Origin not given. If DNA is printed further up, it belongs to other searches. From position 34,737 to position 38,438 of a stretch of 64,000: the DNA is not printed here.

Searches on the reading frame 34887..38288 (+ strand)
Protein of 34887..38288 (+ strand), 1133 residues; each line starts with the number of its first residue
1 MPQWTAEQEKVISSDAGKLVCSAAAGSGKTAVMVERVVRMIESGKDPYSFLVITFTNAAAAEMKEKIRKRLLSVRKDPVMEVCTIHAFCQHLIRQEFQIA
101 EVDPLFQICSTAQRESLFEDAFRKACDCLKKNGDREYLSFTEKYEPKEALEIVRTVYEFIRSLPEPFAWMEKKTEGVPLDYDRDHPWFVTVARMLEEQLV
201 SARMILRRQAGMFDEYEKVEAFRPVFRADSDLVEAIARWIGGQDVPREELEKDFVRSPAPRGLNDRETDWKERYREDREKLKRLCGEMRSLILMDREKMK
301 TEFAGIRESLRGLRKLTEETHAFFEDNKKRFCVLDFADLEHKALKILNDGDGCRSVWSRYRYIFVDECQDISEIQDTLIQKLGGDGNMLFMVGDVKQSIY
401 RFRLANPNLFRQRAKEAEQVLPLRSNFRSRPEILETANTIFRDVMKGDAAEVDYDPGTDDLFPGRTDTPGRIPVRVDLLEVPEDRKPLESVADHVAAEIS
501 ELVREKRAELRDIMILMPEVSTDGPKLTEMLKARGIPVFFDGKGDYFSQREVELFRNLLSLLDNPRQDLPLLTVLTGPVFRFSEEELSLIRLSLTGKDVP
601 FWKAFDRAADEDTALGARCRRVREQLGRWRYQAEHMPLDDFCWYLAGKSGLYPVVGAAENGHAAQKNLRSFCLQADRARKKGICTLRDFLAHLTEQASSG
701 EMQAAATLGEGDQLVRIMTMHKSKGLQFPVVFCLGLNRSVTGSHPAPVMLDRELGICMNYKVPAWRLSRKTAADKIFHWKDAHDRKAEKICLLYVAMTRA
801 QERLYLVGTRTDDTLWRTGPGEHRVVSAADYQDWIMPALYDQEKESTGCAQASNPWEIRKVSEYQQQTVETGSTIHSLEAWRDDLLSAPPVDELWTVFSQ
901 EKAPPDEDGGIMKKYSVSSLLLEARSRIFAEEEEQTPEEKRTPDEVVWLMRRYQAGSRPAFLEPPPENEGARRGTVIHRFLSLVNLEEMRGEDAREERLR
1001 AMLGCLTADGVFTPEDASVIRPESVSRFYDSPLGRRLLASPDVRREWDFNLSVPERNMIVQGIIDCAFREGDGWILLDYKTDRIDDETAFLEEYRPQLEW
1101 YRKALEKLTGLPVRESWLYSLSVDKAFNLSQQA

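Call 16: search_protein_families(library=pfam, proteins=[window:34887-38288:+], max_evalue=0.01)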
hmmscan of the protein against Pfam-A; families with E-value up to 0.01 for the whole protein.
window:34887-38288:+ (1133 aa): 10 families
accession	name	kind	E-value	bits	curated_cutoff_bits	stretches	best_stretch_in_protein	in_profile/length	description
PF00580.27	UvrD-helicase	-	1.5e-52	179.4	23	1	4-416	1-269/271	UvrD/REP helicase N-terminal domain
PF13361.12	UvrD_C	-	9.3e-25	88.2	25.6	2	620-807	214-346/350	UvrD-like helicase C-terminal domain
PF13245.12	AAA_19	-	2.3e-18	67.1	25.1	1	15-403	10-134/134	AAA domain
PF13538.12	UvrD_C_2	-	2.5e-11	43.7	27.4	2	715-735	2-22/52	UvrD-like helicase C-terminal domain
PF12705.13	PDDEXK_1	-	5e-07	30.3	22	1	952-1111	20-175/247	PD-(D/E)XK nuclease superfamily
PF13604.12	AAA_30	-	2.3e-05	24.6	27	1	9-67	11-66/191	AAA domain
PF00270.35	DEAD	-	0.00071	19.8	26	1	8-73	4-71/167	DEAD/DEAH box helicase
PF01443.25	Viral_helicase1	-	0.0015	18.9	21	0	357-405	56-104/228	Viral superfamily 1 RNA helicase core domain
PF04851.21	ResIII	-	0.003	17.9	22.5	1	13-77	20-83/164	Type III restriction enzyme, res subunit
PF13087.12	AAA_12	-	0.0049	16.9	27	0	793-810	177-194/195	AAA domain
